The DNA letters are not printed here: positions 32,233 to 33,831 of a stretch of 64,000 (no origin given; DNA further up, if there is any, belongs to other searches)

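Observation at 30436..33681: Convergent paralogous lipoproteins sharing an unassigned ~300-aa C-terminal domain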

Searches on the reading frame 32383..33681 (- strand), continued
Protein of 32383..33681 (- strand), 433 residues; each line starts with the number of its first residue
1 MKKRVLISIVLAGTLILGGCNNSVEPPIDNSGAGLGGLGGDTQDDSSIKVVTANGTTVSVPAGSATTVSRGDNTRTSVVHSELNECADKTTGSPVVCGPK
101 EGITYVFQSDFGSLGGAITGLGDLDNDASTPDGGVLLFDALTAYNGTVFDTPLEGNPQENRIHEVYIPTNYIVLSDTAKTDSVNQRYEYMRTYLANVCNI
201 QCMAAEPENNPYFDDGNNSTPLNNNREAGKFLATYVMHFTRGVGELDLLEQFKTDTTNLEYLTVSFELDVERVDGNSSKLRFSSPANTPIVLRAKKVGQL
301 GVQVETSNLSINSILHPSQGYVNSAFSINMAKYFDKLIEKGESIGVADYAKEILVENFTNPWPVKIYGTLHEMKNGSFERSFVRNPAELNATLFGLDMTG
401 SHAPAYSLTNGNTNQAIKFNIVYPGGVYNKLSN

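Call 36: search_protein_families(library=pfam, proteins=[P0051, P0053, P0054, P0056, P0058, P0059, P0060, P0061, P0063, P0065], max_evalue=0.1)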
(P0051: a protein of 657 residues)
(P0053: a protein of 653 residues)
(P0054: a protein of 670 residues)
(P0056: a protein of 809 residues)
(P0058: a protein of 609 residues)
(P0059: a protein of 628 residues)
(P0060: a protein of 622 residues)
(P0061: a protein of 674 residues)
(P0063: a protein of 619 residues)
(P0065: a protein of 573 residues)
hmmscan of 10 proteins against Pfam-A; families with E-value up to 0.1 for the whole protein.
P0051 (657 aa): 4 families
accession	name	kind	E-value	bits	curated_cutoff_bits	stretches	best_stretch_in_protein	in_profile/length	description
PF17210.9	SdrD_B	-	0.00041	21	29.7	1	53-118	22-87/112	SdrD B-like domain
PF13620.12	CarboxypepD_reg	-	0.0012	19.6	32.3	1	54-88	13-47/82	Carboxypeptidase regulatory-like domain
PF19282.5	Exportin-T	-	0.02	13.4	27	0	192-234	525-567/687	Exportin-T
PF11974.14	bMG3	-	0.053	13.9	34.9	0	53-89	26-62/103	Bacterial alpha-2-macroglobulin MG3 domain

P0053 (653 aa): 3 families
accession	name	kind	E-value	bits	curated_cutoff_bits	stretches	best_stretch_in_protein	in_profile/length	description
PF19282.5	Exportin-T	-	0.0064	15.1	27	1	194-261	510-575/687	Exportin-T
PF11974.14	bMG3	-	0.044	14.2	34.9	0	51-90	26-66/103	Bacterial alpha-2-macroglobulin MG3 domain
PF13620.12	CarboxypepD_reg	-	0.099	13.4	32.3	0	43-82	2-44/82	Carboxypeptidase regulatory-like domain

P0054 (670 aa): 6 families
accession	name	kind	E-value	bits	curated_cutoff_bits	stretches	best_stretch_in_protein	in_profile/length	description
PF13620.12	CarboxypepD_reg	-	8.5e-05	23.3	32.3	1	44-85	2-46/82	Carboxypeptidase regulatory-like domain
PF13715.12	CarbopepD_reg_2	-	0.0011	19.4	32.2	1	44-86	1-43/88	CarboxypepD_reg-like domain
PF11974.14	bMG3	-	0.0015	18.9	34.9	1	50-90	24-65/103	Bacterial alpha-2-macroglobulin MG3 domain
PF14005.11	YpjP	-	0.048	14.1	27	0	559-604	18-64/134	YpjP-like protein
PF20598.4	DUF6795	-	0.071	13.9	27.4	0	45-89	2-51/103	Domain of unknown function (DUF6795)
PF17936.7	Big_6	-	0.097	13.4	27.6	0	53-82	21-51/83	Bacterial Ig domain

P0056 (809 aa): 11 families
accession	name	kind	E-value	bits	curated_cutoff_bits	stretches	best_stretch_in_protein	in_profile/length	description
PF17963.7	Big_9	-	1.2e-49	167.6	23.6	4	327-411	1-88/89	Bacterial Ig domain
PF17892.7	Cadherin_5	-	7.1e-23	80.7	26.5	3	327-414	2-98/98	Cadherin-like domain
PF17803.7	Cadherin_4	-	4.6e-21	75.5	25.1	3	415-466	6-62/71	Bacterial cadherin-like domain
PF22352.2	K319L-like_PKD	-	4.6e-20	71.9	27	2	245-320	1-84/84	K319L-like, PKD domain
PF18911.6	PKD_4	-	1.7e-18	66.9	27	2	238-320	1-85/85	PKD domain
PF16184.11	Cadherin_3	-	7.4e-08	32.8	25.5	0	341-412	16-105/106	Cadherin-like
PF00801.26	PKD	-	1.2e-05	25.7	23.5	1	248-315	8-76/80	PKD domain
PF19081.6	Ig_7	-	0.00043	21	27.3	1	241-320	4-80/84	Ig-like domain CHU_C associated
PF21027.3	Sde0182_C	-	0.0083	17.1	27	0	352-372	10-30/83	Cellulose-binding protein Sde0182, C-terminal domain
PF17957.7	Big_7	-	0.0091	17.1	24.1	1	247-318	10-70/70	Bacterial Ig domain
PF02623.20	FliW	-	0.077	13.2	25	0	290-343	67-116/122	FliW protein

P0058 (609 aa): 3 families
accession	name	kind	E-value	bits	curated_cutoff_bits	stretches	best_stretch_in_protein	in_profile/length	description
PF11974.14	bMG3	-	0.011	16.1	34.9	1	46-78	27-59/103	Bacterial alpha-2-macroglobulin MG3 domain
PF25284.1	DUF7874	-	0.027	15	30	1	182-259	9-84/136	Family of unknown function (DUF7874)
PF17210.9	SdrD_B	-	0.085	13.5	29.7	1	47-76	24-53/112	SdrD B-like domain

P0059 (628 aa): 1 family
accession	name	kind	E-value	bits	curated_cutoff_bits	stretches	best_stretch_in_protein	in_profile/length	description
PF17210.9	SdrD_B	-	0.038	14.6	29.7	1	54-115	27-87/112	SdrD B-like domain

P0060 (622 aa): 0 families

P0061 (674 aa): 4 families
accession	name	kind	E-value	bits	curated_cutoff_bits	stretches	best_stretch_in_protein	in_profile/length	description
PF11974.14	bMG3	-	2e-05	24.9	34.9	1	78-110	27-59/103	Bacterial alpha-2-macroglobulin MG3 domain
PF17210.9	SdrD_B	-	0.00012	22.6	29.7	1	79-109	24-54/112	SdrD B-like domain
PF13620.12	CarboxypepD_reg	-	0.0061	17.3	32.3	1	79-109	14-44/82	Carboxypeptidase regulatory-like domain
PF17936.7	Big_6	-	0.036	14.7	27.6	0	76-110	20-53/83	Bacterial Ig domain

P0063 (619 aa): 6 families
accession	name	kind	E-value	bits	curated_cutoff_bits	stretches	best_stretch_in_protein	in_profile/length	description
PF17210.9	SdrD_B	-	1.4e-05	25.7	29.7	1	98-136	24-62/112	SdrD B-like domain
PF13620.12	CarboxypepD_reg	-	0.00086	20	32.3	1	98-132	14-48/82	Carboxypeptidase regulatory-like domain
PF11974.14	bMG3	-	0.0046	17.3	34.9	1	98-129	28-59/103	Bacterial alpha-2-macroglobulin MG3 domain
PF13817.11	DDE_Tnp_IS66_C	-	0.042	14.5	30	0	524-547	12-35/39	IS66 C-terminal element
PF03348.21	Serinc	-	0.081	12.3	24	0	9-89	289-366/434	Serine incorporator (Serinc)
PF17936.7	Big_6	-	0.091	13.5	27.6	0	102-131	26-55/83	Bacterial Ig domain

P0065 (573 aa): 2 families
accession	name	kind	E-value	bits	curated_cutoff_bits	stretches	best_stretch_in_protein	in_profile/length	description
PF17210.9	SdrD_B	-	0.0081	16.8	29.7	1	55-87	23-56/112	SdrD B-like domain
PF24568.1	CC_PcsB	-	0.056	13.8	27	0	162-197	28-63/75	Peptidoglycan hydrolase PcsB, coiled-coil domain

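Call 37: search_protein_families(library=pfam, proteins=[L017:3607-4476:-, L017:5366-6619:-, L017:6676-7932:-, L017:8006-8527:+, L017:8544-8858:-, L017:10938-12005:-, L017:12097-12987:+, L017:13129-13662:+, L017:14073-15407:-, L017:1905-3362:+], max_evalue=0.001)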
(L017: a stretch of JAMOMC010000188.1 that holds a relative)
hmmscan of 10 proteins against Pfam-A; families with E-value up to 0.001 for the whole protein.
L017:3607-4476:- (290 aa): 1 family
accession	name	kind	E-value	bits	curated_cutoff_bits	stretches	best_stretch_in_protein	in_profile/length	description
PF02091.20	tRNA-synt_2e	-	3.3e-141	469.9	27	1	7-285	1-275/278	Glycyl-tRNA synthetase alpha subunit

L017:5366-6619:- (418 aa): 2 families
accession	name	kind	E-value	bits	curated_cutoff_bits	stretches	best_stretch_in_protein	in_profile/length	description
PF00990.26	GGDEF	-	1e-41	142.8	23.8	1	254-410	1-161/161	Diguanylate cyclase, GGDEF domain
PF00072.30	Response_reg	-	1.1e-29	103.2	30.2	2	127-237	1-110/111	Response regulator receiver domain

L017:6676-7932:- (419 aa): 1 family
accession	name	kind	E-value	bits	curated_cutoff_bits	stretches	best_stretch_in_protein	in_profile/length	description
PF01136.24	Peptidase_U32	-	1.4e-79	267.1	22.4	1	79-308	4-232/233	Peptidase family U32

L017:8006-8527:+ (174 aa): 2 families
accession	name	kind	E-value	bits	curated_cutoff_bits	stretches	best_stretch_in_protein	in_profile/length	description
PF13651.11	EcoRI_methylase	-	0.0002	21.2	26.4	0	79-148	138-209/345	Adenine-specific methyltransferase EcoRI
PF07669.17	Eco57I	-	0.00089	19.8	25.3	0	64-93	57-88/171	Eco57I restriction-modification methylase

L017:8544-8858:- (105 aa): 1 family
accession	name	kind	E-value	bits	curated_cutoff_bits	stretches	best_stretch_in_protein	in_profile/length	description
PF12823.12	DUF3817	-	5.7e-27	94.7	27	1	7-94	2-85/85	Domain of unknown function (DUF3817)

L017:10938-12005:- (356 aa): 1 family
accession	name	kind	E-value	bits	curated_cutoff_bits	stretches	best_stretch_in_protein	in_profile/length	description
PF00266.25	Aminotran_5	-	1.5e-45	156.2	21.5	1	5-343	1-371/371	Aminotransferase class-V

L017:12097-12987:+ (297 aa): 1 family
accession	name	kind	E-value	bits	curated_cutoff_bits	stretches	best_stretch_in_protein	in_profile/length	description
PF04228.19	Zn_peptidase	-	1.1e-106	357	23.2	1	1-297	1-290/290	Putative neutral zinc metallopeptidase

L017:13129-13662:+ (178 aa): 0 families

L017:14073-15407:- (445 aa): 2 families
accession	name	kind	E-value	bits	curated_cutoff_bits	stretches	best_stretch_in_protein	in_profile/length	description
PF07690.21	MFS_1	-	1.8e-48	165.7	33.4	2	9-267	2-263/347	Major Facilitator Superfamily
PF00083.30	Sugar_tr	-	1.7e-08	34.2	22.3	1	38-105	45-115/452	Sugar (and other) transporter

L017:1905-3362:+ (486 aa): 1 family
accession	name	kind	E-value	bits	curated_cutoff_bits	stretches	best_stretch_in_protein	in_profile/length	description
PF07992.20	Pyr_redox_2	-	2.7e-07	30.7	26.1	1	3-153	2-139/291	Pyridine nucleotide-disulphide oxidoreductase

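Call 42: find_encoding_contigs(protein=P0051, flank=8000, max_places=2)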
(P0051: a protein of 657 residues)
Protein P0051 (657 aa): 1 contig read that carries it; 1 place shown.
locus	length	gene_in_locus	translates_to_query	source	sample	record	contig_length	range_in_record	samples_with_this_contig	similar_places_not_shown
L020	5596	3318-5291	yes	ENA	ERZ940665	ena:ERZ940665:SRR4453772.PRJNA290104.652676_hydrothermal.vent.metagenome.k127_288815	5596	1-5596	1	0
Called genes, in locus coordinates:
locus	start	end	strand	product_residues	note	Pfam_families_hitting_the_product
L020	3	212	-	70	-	?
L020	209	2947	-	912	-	PF02563:Poly_export, PF10531:SLBB, PF22461:SLBB_2 (weak), PF10531:SLBB (weak)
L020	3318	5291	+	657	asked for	-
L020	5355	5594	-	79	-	?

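Call 43: find_encoding_contigs(protein=P0054, flank=8000, max_places=2)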
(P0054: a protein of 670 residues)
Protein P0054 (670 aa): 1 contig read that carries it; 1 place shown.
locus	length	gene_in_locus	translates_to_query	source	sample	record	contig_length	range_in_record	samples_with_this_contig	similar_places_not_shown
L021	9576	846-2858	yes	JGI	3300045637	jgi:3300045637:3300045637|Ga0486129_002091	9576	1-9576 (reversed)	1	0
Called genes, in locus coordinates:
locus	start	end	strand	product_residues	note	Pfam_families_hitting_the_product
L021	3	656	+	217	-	?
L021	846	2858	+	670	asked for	-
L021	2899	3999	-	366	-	PF01926:MMR_HSR1, PF02421:FeoB_N (weak), PF06071:YchF-GTPase_C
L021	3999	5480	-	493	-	PF02789:Peptidase_M17_N, PF00883:Peptidase_M17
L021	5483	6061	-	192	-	PF09335:VTT_dom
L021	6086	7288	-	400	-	PF00291:PALP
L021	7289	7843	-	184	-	PF00156:Pribosyltran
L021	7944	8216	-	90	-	-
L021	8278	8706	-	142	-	PF02502:LacAB_rpiB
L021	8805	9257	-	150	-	PF10116:Host_attach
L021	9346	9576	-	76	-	?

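Call 49: list_cluster_members(proteins=[P0001, P0043, P0049, P0051, P0056])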
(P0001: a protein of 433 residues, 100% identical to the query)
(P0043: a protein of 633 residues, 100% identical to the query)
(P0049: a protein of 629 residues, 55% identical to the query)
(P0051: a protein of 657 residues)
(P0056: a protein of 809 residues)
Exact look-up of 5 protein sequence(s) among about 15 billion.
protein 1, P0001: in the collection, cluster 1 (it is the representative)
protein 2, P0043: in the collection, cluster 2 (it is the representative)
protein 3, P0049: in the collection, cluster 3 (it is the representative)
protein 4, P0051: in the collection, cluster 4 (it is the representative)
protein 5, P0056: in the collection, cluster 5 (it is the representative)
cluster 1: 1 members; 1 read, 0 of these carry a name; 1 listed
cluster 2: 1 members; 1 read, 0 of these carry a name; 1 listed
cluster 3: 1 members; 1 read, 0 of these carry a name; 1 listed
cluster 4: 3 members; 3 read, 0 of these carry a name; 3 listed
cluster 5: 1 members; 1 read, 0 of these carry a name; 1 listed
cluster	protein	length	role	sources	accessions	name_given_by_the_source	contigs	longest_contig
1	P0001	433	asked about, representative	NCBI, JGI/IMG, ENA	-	-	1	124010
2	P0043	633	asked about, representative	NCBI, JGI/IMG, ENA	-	-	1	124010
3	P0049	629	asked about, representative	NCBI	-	-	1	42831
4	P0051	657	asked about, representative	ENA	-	-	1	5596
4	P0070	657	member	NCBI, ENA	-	-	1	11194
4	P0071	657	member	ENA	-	-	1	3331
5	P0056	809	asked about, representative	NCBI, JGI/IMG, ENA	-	-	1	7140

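Call 64: find_encoding_contigs(protein=P0002, flank=6000, max_places=1)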
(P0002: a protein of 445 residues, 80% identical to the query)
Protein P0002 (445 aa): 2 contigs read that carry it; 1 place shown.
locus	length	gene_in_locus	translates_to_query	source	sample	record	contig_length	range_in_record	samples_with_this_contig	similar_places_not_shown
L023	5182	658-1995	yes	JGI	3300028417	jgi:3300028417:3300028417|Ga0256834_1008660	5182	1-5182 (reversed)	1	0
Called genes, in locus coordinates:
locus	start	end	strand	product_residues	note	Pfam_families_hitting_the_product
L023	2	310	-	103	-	?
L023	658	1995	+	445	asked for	-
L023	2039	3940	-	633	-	-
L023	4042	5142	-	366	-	PF01926:MMR_HSR1, PF02421:FeoB_N (weak), PF06071:YchF-GTPase_C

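Call 65: find_encoding_contigs(protein=P0056, flank=8000, max_places=1)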
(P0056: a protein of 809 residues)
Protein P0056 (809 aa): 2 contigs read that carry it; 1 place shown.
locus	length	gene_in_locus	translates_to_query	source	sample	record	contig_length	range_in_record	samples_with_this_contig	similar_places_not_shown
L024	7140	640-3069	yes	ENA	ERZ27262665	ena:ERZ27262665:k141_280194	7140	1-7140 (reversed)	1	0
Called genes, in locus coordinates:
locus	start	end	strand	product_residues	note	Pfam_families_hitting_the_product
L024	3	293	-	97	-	?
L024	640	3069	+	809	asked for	PF18911:PKD_4, PF22352:K319L-like_PKD, PF17803:Cadherin_4, PF17892:Cadherin_5, PF17963:Big_9, PF17803:Cadherin_4, PF17892:Cadherin_5, PF17963:Big_9, +6 more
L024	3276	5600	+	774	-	PF15418:DUF4625 (faint), PF16403:Bact_surface_Ig-like, PF22842:Pel9A-like_beta_helix, PF13229:Beta_helix (weak), PF16403:Bact_surface_Ig-like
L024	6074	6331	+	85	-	PF10387:DUF2442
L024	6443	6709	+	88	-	PF04365:BrnT_toxin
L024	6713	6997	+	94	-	-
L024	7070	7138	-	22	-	?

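Call 71: search_protein_families(library=phrogs, proteins=[window:32383-33681:-], max_evalue=0.1)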
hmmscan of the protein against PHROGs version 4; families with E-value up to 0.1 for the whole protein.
window:32383-33681:- (433 aa): 0 families

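Call 72: search_solved_structures(query=A2, max_evalue=10)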
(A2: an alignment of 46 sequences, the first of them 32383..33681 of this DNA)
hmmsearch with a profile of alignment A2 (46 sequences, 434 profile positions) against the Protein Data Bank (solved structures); distinct sequences matched with E-value up to 10: 0.

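Call 83: search_protein_families(library=pfam, alignment_id=A2, max_evalue=1)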
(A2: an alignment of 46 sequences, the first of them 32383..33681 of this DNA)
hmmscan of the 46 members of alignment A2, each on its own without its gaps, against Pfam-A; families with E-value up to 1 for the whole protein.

A. member 1, window:32383-33681:- (433 aa): 1 family
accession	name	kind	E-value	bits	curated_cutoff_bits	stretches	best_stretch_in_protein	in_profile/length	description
PF17447.7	YkpC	-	0.075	13.3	27.7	1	1-20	4-22/42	Uncharacterized YkpC-like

B. families by the number of members that match (of 46 scanned): 25 families
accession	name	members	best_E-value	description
PF07070.16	Spo0M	6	0.014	SpoOM protein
PF17210.9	SdrD_B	2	0.018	SdrD B-like domain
PF17936.7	Big_6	2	0.03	Bacterial Ig domain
PF16339.10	DUF4969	2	0.04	Domain of unknown function (DUF4969)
PF12396.14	DUF3659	2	0.13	Protein of unknown function (DUF3659)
PF06265.16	YutD-like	2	0.21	Putative antitoxin YutD-like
PF09066.15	B2-adapt-app_C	1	0.0077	Beta2-adaptin appendage, C-terminal sub-domain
PF20325.3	DUF6620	1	0.065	Family of unknown function (DUF6620)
PF21754.2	DacZ_A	1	0.07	Probable sensor domain DacZ_A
PF13620.12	CarboxypepD_reg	1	0.071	Carboxypeptidase regulatory-like domain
PF02415.23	Chlam_PMP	1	0.074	Chlamydia polymorphic membrane protein (Chlamydia_PMP) repeat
PF17447.7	YkpC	1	0.075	Uncharacterized YkpC-like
PF06453.16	LT-IIB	1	0.083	Type II heat-labile enterotoxin , B subunit (LT-IIB)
PF11376.13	DUF3179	1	0.097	Protein of unknown function (DUF3179)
PF08921.16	DUF1904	1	0.12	Domain of unknown function (DUF1904)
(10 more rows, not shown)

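Call 86: find_encoding_contigs(protein=P0058, flank=10000, max_places=2)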
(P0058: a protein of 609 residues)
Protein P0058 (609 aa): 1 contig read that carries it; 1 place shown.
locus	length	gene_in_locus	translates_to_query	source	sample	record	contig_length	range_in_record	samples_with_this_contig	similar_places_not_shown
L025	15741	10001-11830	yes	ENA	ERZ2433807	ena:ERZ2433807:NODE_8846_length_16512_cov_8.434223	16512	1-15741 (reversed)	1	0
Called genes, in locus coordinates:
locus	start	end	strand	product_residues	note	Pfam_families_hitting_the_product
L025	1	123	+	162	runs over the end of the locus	-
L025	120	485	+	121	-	PF02675:AdoMet_dc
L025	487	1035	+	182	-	PF02545:Maf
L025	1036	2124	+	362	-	PF00155:Aminotran_1_2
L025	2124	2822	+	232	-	PF00005:ABC_tran, PF02463:SMC_N (faint), PF13401:AAA_22 (weak), PF13304:AAA_21 (weak)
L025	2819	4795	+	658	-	PF00912:Transgly, PF00905:Transpeptidase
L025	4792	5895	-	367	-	-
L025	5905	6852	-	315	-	PF02706:Wzz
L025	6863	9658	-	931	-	PF02563:Poly_export, PF10531:SLBB (weak), PF22461:SLBB_2, PF10531:SLBB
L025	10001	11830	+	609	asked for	-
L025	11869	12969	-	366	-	PF01926:MMR_HSR1, PF02421:FeoB_N (weak), PF06071:YchF-GTPase_C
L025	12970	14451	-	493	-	PF02789:Peptidase_M17_N (weak), PF00883:Peptidase_M17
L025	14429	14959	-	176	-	PF09335:VTT_dom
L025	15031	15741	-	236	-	?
